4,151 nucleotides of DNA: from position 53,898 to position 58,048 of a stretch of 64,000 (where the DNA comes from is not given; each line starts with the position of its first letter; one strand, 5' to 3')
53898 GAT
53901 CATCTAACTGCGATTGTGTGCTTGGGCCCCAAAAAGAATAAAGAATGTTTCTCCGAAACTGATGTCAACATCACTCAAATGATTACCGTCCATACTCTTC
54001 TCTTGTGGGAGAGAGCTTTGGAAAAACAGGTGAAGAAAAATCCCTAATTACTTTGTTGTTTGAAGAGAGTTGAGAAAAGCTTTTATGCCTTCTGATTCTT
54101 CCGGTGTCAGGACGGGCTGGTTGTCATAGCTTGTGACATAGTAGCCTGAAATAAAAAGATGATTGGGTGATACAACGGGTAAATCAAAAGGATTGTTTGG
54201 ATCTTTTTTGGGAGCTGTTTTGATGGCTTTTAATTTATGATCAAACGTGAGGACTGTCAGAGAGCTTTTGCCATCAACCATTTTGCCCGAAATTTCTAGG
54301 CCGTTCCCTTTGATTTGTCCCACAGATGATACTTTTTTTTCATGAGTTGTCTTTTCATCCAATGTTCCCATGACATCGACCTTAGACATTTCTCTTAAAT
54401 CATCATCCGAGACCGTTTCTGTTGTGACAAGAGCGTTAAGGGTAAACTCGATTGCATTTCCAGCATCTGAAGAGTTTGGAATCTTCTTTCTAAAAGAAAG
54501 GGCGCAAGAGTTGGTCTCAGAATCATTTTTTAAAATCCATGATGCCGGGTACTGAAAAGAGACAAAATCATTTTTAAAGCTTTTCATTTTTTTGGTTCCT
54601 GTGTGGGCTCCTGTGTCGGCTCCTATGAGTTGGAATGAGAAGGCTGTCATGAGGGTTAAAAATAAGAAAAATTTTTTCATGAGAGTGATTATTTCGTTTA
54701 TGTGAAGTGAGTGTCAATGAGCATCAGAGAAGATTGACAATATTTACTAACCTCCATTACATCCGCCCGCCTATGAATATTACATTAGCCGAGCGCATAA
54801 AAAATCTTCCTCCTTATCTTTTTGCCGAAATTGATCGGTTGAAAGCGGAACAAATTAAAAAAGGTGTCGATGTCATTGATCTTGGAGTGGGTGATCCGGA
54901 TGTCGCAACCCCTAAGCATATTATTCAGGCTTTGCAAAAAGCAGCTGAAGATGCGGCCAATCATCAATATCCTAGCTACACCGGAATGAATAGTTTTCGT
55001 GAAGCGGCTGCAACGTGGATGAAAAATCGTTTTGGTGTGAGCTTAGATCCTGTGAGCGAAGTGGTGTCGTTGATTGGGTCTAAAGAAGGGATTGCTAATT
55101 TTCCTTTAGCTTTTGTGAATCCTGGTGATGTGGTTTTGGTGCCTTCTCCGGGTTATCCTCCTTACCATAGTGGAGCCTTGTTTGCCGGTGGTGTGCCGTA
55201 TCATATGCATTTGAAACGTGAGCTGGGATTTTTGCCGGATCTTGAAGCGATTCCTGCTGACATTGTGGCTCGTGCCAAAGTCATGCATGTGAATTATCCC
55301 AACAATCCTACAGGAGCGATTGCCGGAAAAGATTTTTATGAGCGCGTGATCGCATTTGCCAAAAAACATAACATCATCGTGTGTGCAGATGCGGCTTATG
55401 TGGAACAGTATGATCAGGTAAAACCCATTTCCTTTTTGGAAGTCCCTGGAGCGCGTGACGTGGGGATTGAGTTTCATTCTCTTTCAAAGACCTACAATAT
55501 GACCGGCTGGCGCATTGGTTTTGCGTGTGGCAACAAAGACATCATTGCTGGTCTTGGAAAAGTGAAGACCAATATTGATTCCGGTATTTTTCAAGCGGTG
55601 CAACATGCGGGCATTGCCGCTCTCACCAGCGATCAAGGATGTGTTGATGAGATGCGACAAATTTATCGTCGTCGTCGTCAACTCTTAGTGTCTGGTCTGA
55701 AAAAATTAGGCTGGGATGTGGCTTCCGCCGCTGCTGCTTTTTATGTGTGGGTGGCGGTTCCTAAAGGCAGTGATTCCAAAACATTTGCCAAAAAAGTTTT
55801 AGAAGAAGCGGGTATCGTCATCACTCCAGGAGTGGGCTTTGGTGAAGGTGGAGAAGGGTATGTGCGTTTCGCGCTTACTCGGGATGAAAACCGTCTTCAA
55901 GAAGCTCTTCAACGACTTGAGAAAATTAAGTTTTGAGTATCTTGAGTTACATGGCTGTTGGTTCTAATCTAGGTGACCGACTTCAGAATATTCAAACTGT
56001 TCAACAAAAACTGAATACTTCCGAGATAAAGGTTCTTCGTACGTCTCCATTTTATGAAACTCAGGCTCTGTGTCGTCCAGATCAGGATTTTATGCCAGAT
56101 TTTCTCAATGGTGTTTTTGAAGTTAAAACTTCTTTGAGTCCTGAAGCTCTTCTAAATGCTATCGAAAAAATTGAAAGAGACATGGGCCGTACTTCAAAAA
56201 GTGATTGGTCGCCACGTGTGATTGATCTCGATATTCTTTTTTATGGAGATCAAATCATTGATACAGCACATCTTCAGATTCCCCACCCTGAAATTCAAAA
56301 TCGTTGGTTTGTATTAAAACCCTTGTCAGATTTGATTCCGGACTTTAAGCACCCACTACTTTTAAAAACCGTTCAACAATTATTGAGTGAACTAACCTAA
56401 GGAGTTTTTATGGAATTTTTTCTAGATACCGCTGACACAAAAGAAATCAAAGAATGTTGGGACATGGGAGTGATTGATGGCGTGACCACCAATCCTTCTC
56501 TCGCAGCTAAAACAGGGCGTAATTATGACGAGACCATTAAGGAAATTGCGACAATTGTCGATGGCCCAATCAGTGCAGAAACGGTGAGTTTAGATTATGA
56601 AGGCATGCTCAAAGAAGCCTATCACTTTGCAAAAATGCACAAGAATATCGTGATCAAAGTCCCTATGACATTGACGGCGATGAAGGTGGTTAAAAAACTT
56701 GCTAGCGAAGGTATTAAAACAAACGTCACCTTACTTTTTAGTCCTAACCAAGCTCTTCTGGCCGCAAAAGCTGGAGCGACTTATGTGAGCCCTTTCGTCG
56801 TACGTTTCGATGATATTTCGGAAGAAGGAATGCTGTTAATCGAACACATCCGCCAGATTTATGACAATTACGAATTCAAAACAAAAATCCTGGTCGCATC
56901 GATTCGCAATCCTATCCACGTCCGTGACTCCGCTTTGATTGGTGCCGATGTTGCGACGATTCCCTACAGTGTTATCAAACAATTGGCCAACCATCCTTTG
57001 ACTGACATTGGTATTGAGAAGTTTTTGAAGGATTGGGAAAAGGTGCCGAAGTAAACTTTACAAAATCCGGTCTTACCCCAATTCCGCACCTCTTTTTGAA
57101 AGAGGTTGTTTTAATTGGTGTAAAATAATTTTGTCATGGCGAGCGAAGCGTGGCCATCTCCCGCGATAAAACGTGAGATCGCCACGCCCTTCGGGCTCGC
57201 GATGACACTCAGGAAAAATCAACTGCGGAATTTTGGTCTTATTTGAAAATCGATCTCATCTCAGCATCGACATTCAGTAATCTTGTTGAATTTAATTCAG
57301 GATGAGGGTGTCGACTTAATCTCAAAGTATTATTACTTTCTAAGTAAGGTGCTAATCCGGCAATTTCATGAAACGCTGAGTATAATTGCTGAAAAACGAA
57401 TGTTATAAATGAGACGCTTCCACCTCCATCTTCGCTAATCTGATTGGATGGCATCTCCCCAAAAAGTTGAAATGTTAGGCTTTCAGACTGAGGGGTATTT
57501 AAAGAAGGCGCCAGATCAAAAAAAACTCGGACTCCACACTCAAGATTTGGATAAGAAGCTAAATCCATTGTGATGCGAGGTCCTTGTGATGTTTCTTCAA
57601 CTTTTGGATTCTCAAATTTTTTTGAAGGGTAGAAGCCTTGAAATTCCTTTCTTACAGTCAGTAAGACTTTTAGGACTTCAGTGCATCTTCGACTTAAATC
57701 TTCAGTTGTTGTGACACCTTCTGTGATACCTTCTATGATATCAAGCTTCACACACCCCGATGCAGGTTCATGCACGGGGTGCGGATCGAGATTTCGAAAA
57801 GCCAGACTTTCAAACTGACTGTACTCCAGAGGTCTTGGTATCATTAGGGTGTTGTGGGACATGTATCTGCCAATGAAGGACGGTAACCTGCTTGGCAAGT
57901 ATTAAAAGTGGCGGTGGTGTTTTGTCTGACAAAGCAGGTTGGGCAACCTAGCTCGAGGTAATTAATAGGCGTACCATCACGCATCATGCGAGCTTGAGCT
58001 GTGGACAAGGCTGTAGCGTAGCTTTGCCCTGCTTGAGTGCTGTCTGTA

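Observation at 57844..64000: Tandem array of at least three secreted S8 protease paralogs with mosaic identity (identical ends, divergent catalytic core)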

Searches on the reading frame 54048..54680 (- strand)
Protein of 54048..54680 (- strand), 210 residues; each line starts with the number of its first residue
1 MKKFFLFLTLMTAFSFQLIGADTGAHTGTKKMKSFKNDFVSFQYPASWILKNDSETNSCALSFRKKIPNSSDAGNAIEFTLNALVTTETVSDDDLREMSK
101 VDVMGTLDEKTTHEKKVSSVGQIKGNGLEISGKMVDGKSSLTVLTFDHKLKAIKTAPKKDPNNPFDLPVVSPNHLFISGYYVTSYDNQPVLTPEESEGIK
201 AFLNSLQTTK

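Call 25: search_protein_families(library=pfam, proteins=[window:54048-54680:-], max_evalue=0.1)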
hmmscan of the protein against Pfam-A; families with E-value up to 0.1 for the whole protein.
window:54048-54680:- (210 aa): 1 family
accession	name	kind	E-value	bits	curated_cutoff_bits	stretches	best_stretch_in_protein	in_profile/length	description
PF18933.6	PsbP_2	-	0.0089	16.5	27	1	27-76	39-88/184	PsbP-like protein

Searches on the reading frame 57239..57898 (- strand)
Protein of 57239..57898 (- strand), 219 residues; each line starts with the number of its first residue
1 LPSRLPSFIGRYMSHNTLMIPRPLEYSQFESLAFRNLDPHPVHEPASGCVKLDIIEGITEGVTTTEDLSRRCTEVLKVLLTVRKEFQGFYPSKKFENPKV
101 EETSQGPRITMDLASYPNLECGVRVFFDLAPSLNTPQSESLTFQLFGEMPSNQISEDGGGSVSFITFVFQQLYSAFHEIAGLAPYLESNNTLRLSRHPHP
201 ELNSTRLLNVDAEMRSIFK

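Call 25: search_protein_families(library=pfam, proteins=[window:57239-57898:-], max_evalue=0.1)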
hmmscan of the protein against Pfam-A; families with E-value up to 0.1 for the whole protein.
window:57239-57898:- (219 aa): 0 families
